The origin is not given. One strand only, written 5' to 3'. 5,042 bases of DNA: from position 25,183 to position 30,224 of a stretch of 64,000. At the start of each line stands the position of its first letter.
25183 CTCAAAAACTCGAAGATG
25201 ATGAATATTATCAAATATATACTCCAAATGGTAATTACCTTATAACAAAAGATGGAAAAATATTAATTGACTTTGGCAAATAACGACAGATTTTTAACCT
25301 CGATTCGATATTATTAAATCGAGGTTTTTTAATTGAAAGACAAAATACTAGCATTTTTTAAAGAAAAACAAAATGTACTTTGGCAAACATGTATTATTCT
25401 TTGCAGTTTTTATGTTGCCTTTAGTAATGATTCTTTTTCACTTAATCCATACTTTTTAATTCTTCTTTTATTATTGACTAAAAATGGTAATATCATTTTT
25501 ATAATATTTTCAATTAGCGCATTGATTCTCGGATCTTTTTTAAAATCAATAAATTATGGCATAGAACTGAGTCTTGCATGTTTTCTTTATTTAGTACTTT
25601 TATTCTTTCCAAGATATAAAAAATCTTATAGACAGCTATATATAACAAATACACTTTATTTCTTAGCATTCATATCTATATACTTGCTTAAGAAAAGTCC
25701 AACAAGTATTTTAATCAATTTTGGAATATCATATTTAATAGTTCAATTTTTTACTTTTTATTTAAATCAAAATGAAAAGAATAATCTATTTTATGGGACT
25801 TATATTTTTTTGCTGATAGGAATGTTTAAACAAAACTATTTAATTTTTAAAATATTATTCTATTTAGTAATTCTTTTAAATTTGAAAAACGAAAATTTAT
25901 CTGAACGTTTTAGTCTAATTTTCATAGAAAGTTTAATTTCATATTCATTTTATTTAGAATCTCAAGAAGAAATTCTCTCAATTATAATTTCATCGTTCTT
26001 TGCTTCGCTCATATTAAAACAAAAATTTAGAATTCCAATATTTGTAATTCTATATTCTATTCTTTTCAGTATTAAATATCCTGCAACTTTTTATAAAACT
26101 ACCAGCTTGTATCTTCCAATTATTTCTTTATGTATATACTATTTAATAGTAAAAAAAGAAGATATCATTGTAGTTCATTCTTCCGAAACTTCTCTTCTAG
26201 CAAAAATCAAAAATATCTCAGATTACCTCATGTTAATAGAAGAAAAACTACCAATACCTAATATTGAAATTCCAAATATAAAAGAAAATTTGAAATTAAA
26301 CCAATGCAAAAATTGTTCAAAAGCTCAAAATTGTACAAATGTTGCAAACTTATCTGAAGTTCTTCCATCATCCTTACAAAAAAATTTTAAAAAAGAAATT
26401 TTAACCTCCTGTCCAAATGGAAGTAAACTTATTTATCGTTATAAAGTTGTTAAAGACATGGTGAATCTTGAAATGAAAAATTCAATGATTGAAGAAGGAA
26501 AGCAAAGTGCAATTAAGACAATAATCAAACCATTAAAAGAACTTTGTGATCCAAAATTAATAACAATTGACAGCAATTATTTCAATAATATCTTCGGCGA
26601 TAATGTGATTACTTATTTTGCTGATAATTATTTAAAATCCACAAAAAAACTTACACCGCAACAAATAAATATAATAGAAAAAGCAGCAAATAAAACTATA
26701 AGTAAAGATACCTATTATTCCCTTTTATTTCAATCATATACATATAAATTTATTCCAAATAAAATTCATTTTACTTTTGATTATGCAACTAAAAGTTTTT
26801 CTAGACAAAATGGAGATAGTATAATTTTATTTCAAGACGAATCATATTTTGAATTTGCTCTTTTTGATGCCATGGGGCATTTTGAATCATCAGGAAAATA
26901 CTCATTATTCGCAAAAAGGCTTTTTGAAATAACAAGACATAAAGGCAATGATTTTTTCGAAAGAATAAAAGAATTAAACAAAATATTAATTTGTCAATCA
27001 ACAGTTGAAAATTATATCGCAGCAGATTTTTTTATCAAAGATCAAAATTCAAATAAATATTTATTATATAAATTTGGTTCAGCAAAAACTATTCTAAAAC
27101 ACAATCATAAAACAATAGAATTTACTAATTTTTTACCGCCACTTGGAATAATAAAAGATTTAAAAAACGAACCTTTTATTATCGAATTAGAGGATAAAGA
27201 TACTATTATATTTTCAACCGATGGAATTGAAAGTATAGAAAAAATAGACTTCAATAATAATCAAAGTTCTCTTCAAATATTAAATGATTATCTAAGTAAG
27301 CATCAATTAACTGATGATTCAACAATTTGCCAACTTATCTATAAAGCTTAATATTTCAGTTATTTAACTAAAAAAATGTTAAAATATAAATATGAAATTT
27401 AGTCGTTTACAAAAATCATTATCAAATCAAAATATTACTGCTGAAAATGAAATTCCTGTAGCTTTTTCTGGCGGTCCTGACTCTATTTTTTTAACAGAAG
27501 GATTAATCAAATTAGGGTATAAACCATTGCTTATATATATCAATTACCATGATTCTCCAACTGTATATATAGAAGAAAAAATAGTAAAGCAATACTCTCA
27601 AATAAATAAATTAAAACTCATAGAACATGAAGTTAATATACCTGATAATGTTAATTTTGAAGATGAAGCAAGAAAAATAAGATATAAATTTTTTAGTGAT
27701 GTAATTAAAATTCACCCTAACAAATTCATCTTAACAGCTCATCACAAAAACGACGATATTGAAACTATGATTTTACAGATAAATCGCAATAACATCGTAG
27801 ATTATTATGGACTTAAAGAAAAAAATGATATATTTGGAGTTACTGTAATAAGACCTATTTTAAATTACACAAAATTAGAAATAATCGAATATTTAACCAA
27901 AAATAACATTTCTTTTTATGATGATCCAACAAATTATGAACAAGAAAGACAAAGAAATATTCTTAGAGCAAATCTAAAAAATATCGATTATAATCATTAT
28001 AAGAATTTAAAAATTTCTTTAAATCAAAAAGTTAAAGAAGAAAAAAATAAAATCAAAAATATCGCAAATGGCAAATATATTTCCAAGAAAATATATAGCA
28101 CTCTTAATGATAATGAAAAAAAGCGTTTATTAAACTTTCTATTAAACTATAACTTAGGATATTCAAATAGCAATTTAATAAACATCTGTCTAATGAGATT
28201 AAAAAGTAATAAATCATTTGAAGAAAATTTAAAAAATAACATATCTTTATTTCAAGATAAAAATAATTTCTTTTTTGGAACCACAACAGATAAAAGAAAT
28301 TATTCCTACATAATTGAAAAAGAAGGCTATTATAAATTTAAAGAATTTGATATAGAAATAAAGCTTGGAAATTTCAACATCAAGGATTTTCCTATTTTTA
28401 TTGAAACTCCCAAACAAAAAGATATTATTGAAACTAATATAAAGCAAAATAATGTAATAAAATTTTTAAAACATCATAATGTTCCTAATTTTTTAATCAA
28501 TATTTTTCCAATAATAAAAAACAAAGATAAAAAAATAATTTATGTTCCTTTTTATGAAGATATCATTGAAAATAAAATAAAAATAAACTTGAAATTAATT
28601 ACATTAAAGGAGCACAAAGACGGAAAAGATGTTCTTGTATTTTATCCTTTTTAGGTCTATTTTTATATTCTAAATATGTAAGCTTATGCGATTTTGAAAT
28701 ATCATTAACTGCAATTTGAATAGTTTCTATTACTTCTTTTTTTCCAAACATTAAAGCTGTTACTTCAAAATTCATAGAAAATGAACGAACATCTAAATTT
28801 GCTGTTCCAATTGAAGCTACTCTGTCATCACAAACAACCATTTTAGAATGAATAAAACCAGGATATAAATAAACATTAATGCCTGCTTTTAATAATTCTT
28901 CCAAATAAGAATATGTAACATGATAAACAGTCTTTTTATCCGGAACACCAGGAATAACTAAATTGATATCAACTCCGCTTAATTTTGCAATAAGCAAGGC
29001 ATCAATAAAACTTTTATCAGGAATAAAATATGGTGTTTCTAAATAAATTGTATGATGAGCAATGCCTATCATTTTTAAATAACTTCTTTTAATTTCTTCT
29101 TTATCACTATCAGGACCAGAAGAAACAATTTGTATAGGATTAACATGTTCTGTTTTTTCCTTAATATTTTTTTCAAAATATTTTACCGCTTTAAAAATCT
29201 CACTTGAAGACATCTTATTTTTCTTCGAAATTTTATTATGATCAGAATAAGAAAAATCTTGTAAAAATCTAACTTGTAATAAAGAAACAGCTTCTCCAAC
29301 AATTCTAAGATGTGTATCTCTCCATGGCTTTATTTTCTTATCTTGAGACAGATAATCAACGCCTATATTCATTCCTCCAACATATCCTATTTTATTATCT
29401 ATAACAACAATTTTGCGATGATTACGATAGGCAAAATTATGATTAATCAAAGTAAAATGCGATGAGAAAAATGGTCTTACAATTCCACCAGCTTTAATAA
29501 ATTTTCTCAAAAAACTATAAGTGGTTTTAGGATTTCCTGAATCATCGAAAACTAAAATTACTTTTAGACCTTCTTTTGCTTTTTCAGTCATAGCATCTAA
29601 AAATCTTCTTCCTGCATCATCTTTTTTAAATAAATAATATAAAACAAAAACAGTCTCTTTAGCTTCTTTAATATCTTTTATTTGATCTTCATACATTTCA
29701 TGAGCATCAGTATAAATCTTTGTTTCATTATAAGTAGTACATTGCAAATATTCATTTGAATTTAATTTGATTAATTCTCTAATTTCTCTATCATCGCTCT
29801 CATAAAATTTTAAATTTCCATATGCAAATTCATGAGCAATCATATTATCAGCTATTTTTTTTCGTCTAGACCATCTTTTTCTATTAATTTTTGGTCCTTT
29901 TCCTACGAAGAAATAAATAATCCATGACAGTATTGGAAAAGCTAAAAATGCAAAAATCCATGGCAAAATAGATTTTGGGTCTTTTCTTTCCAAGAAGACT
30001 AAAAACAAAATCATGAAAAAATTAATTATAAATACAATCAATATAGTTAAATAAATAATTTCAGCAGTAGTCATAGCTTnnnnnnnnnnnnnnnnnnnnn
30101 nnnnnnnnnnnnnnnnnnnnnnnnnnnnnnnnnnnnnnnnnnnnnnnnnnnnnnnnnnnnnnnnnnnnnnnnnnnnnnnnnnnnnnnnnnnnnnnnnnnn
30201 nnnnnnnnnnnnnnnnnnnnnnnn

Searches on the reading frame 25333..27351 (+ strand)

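Call 75: search_protein_families(library=pfam, proteins=[window:25333-27351:+], max_evalue=0.000001)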
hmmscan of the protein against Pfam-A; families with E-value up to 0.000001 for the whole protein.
window:25333-27351:+ (672 aa): 1 family
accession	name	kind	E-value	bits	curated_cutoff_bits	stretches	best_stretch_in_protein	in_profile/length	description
PF07228.17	SpoIIE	-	5.2e-12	46.6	25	1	505-671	4-170/192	Stage II sporulation protein E (SpoIIE)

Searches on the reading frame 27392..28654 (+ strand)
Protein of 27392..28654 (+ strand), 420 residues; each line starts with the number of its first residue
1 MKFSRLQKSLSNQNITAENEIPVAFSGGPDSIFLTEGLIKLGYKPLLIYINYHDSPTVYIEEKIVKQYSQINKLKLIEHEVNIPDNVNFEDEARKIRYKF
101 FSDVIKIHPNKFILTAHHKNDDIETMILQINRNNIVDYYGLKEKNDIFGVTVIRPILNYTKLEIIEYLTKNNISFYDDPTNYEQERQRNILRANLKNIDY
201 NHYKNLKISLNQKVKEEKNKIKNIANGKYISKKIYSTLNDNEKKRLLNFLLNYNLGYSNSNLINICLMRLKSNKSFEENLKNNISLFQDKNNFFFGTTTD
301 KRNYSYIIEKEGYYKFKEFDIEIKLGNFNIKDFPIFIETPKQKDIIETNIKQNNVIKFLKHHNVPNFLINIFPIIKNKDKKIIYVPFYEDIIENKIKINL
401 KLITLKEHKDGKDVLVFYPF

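Call 75: search_protein_families(library=pfam, proteins=[window:27392-28654:+], max_evalue=0.000001)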
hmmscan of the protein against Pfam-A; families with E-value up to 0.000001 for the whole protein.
window:27392-28654:+ (420 aa): 1 family
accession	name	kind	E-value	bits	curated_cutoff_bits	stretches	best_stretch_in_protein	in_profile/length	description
PF01171.26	ATP_bind_3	-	7.2e-42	143.6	27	1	22-193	3-181/182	PP-loop family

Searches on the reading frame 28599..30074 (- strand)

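Call 75: search_protein_families(library=pfam, proteins=[window:28599-30074:-], max_evalue=0.000001)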
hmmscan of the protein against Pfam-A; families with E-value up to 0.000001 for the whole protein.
window:28599-30074:- (491 aa): 2 families
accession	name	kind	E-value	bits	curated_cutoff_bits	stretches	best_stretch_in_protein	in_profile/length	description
PF13091.12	PLDc_2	-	1.4e-38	132.2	27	2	333-447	2-120/132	PLD-like domain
PF00614.28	PLDc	-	9e-17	60.7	21.9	1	216-237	3-24/28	Phospholipase D Active site motif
